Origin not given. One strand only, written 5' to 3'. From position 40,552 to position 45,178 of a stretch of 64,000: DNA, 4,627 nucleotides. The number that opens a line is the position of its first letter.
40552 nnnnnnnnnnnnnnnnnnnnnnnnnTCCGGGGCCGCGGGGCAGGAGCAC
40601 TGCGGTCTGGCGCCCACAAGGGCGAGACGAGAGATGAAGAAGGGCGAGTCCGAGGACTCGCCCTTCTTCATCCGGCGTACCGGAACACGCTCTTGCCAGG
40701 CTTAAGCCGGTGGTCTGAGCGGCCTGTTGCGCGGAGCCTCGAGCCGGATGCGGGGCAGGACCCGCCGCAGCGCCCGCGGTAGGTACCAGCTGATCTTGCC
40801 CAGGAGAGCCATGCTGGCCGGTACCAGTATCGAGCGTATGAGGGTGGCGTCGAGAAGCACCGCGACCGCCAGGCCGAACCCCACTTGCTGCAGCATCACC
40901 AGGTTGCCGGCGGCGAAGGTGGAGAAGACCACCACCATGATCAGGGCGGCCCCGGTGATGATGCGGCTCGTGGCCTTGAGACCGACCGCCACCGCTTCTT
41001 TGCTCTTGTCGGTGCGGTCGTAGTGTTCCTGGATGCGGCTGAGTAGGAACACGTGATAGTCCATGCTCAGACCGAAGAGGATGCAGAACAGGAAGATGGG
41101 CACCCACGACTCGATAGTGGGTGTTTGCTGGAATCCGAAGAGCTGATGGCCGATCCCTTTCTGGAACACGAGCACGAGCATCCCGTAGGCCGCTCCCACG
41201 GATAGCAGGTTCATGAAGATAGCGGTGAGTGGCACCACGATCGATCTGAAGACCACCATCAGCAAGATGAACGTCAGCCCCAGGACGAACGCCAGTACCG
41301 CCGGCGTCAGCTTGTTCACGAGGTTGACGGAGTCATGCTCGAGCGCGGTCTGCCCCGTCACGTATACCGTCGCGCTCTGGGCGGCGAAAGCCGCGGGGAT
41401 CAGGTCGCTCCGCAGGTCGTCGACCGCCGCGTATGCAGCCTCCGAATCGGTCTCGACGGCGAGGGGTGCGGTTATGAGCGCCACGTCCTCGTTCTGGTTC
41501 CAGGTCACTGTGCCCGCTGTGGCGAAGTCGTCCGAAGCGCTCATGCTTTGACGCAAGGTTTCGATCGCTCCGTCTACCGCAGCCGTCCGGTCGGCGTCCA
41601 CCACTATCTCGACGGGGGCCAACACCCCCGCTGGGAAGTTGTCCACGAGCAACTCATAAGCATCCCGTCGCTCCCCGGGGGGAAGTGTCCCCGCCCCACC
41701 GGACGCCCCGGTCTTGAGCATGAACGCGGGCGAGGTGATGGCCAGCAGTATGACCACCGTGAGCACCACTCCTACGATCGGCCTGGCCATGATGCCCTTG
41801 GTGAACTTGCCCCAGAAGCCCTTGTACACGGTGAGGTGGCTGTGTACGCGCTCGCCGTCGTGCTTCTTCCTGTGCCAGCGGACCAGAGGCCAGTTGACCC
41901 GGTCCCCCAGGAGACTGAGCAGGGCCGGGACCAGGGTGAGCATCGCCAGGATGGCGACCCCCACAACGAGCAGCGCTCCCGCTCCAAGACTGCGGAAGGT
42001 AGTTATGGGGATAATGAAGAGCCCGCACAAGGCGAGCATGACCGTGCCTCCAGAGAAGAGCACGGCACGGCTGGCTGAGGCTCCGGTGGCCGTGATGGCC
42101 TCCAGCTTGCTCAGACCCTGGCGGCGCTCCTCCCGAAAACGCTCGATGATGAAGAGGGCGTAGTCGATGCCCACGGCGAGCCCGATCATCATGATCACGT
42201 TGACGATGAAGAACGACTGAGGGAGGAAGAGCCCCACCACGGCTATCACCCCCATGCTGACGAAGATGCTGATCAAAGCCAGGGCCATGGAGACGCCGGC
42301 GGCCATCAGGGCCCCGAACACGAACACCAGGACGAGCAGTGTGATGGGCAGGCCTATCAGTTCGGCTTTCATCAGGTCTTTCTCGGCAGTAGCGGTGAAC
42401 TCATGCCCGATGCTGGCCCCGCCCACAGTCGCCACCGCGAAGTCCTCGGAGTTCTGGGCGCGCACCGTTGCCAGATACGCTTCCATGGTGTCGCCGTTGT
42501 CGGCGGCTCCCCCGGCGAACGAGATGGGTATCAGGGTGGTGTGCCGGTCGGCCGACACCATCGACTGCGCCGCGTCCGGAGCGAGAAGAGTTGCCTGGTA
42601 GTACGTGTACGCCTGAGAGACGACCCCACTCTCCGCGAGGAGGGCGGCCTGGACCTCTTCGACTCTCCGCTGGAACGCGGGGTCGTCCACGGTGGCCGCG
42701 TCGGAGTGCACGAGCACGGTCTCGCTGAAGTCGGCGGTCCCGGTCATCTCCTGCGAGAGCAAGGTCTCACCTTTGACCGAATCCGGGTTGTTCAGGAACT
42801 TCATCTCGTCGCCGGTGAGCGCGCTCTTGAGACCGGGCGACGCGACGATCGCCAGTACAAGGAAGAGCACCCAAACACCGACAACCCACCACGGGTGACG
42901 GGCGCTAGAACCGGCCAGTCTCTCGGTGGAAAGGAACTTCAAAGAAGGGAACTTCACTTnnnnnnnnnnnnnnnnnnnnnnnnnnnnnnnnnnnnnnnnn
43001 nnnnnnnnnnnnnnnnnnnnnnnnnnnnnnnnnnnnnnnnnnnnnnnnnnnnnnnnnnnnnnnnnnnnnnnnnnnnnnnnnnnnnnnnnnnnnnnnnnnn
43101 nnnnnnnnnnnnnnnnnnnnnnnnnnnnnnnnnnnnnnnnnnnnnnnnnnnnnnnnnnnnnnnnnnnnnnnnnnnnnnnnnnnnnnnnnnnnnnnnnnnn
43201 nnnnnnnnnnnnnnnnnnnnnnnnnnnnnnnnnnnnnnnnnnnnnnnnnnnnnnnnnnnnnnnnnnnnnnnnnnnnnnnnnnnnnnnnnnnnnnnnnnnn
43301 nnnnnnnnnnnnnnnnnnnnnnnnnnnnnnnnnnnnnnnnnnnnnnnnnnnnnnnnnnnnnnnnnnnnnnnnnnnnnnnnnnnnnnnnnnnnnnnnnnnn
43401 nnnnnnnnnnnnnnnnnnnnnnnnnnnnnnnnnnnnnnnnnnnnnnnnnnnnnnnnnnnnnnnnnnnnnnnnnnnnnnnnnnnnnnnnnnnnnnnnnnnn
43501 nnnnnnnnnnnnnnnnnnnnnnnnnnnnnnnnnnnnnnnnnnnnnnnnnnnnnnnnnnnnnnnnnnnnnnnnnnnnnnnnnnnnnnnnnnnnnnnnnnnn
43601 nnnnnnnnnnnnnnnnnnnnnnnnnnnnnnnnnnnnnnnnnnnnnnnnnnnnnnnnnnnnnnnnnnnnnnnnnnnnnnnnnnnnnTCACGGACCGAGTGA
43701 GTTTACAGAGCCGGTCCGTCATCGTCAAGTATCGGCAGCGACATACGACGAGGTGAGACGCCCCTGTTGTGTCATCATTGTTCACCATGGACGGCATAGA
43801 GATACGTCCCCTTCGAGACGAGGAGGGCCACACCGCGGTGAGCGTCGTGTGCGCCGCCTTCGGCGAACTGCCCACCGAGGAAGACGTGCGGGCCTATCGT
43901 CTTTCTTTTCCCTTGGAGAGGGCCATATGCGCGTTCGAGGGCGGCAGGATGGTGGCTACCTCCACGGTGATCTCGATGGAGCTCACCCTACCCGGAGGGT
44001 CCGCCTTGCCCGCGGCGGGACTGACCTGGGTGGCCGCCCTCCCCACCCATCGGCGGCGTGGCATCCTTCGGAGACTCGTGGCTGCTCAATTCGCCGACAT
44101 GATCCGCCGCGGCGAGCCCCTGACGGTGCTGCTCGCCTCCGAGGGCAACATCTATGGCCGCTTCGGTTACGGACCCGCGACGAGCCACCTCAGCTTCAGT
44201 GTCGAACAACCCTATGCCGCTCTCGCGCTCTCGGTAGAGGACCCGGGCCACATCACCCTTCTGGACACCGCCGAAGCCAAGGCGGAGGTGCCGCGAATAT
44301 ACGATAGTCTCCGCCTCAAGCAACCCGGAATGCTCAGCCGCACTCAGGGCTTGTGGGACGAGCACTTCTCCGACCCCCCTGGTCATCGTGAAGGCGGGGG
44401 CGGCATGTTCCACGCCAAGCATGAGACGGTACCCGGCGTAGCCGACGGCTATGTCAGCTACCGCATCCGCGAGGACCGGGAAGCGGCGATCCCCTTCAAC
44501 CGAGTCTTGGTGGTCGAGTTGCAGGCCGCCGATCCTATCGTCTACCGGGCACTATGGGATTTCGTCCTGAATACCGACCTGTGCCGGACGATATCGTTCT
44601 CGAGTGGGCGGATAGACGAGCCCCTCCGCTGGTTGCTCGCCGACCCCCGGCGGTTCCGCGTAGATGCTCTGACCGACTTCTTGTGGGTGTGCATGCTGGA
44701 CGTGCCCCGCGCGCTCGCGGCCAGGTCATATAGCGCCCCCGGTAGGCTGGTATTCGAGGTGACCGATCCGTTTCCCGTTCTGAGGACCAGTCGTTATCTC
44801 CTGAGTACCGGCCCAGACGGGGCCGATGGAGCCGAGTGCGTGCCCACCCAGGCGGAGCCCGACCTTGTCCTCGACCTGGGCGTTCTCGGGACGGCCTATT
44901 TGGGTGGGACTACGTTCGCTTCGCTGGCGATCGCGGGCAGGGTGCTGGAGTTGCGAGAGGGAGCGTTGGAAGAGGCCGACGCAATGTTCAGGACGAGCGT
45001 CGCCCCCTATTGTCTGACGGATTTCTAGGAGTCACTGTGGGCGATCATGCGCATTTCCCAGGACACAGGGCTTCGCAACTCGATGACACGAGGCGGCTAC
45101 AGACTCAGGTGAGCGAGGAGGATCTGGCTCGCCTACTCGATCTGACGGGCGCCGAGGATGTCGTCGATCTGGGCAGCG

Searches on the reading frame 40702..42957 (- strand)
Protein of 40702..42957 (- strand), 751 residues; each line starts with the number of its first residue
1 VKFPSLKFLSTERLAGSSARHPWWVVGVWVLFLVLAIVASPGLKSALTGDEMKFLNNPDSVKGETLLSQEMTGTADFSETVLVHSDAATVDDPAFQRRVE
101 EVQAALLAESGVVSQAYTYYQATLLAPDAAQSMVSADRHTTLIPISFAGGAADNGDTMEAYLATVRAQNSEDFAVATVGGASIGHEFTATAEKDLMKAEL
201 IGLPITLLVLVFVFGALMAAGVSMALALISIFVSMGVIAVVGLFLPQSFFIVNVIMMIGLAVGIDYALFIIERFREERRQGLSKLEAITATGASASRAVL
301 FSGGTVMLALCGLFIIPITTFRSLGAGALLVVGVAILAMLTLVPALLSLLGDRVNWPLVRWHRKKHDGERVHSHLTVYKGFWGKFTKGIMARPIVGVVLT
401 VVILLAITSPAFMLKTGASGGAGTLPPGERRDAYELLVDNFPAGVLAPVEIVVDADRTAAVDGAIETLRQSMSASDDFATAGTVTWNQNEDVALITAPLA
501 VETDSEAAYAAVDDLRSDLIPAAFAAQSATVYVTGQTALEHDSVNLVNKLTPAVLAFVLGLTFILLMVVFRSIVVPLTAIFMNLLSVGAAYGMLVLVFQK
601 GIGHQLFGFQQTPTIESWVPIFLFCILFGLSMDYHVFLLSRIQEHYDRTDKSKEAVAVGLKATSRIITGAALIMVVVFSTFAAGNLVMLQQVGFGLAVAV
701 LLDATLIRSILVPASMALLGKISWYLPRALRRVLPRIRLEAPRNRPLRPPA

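Call 26: search_protein_families(library=pfam, proteins=[window:40702-42957:-], max_evalue=0.00001)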
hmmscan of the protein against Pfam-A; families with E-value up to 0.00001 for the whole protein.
window:40702-42957:- (751 aa): 1 family
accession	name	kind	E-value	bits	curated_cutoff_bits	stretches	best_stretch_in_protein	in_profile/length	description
PF03176.21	MMPL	-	2.3e-80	270.5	20.5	2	59-384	8-321/333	MMPL family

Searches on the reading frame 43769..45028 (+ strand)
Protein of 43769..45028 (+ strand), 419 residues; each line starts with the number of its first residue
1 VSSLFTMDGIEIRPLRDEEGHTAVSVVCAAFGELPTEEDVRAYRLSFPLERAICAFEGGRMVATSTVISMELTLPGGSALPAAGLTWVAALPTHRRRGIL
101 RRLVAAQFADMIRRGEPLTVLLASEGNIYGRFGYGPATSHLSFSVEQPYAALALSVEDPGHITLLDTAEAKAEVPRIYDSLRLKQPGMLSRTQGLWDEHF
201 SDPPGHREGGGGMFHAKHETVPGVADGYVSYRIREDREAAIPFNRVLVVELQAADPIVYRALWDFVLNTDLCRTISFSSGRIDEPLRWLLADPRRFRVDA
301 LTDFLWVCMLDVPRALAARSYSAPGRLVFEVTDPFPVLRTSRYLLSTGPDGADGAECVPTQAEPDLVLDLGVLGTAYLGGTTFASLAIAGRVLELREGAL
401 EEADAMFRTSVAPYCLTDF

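Call 26: search_protein_families(library=pfam, proteins=[window:43769-45028:+], max_evalue=0.00001)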
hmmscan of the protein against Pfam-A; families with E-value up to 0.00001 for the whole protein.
window:43769-45028:+ (419 aa): 3 families
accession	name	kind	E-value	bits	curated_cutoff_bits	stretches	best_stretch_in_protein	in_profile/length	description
PF13527.13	Acetyltransf_9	-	1.2e-28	100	25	1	11-136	1-126/127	Acetyltransferase (GNAT) domain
PF17668.7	Acetyltransf_17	-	9.3e-19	68.6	25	1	187-297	1-107/114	Acetyltransferase (GNAT) domain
PF13530.11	SCP2_2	-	1.9e-15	57.8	23.2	1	312-415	1-104/105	Sterol carrier protein domain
